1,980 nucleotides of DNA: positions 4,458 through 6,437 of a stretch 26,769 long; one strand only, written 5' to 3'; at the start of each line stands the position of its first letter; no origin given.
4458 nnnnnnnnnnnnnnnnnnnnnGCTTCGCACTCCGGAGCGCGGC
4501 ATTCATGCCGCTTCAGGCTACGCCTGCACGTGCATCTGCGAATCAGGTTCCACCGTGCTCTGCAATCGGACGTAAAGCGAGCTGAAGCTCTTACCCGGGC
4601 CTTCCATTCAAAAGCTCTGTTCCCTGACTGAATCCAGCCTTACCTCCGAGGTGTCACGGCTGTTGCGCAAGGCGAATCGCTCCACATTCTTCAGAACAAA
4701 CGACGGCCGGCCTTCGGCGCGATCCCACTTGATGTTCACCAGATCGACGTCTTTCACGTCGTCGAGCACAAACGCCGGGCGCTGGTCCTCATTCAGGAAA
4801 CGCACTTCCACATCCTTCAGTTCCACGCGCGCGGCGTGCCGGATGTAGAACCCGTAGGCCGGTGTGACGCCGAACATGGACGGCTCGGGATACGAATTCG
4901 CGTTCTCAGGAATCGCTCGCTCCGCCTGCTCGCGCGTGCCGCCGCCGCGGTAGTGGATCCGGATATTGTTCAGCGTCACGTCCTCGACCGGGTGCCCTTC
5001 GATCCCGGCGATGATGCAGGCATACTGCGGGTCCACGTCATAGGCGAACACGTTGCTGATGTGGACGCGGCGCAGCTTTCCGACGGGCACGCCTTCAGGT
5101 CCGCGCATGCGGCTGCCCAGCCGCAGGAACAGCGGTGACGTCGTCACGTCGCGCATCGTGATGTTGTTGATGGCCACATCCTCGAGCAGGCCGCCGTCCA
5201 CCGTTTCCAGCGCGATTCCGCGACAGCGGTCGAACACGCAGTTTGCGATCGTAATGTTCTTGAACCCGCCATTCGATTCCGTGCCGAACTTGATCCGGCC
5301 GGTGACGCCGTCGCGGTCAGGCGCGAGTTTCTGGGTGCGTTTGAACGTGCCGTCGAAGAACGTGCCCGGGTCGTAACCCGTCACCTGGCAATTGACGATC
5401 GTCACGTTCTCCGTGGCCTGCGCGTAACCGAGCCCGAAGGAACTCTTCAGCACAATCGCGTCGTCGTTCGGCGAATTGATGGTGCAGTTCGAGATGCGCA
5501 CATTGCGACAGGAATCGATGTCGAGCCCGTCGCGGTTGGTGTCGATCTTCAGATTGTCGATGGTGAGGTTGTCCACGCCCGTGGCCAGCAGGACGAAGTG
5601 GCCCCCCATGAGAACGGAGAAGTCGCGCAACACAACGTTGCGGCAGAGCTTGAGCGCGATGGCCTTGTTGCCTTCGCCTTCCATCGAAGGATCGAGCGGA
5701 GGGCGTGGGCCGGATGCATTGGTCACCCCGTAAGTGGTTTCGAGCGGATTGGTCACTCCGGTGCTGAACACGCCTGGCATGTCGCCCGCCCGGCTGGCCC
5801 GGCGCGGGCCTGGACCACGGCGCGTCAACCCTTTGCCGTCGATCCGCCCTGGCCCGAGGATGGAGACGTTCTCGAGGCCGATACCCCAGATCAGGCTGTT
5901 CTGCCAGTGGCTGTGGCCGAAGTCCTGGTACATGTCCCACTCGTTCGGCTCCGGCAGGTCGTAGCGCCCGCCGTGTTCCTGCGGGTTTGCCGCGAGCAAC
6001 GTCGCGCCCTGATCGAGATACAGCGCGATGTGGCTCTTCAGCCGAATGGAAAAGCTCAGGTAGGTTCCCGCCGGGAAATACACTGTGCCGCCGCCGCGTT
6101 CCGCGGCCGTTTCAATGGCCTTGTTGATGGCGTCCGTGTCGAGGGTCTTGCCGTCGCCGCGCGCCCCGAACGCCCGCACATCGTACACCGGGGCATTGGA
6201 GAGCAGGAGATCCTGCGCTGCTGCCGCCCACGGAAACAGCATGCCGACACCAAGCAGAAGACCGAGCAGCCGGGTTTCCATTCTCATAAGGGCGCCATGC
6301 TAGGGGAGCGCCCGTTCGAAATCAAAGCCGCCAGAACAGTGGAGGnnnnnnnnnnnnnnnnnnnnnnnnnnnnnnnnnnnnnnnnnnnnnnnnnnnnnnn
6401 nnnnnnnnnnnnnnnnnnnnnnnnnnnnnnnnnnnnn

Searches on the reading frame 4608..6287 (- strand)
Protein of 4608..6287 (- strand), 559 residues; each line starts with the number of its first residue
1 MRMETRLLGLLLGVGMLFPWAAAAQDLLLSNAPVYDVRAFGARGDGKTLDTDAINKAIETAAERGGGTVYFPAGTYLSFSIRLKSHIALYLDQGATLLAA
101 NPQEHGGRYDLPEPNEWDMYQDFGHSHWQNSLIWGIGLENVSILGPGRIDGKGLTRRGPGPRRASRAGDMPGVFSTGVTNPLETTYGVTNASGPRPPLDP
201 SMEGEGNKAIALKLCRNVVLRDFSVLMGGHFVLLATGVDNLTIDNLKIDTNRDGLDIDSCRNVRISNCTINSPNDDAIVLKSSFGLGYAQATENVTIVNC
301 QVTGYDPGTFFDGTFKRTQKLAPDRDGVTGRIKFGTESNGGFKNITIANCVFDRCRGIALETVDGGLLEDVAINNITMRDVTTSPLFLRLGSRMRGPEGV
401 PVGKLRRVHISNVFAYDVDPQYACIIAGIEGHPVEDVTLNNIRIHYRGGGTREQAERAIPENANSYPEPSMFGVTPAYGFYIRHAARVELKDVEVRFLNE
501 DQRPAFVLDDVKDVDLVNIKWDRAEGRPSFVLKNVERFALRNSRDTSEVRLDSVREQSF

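Call 14: search_protein_families(library=pfam, proteins=[window:4608-6287:-])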
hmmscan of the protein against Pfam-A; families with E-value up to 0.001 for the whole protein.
window:4608-6287:- (559 aa): 4 families
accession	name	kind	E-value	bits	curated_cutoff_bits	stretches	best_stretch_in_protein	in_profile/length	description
PF12708.12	Pect-lyase_RHGA_epim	-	2.9e-18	66.9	27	1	36-88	3-57/213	Rhamnogalacturonase A/epimerase, pectate lyase-like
PF00295.23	Glyco_hydro_28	-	6.3e-10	39.1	22.9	1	208-300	92-180/324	Glycosyl hydrolases family 28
PF13229.12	Beta_helix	-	9.6e-09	35.5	25.9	1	233-304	72-136/158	Right handed beta helix region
PF05048.19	NosD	-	0.00047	20.1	23.6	0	207-300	60-149/212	Periplasmic copper-binding protein (NosD)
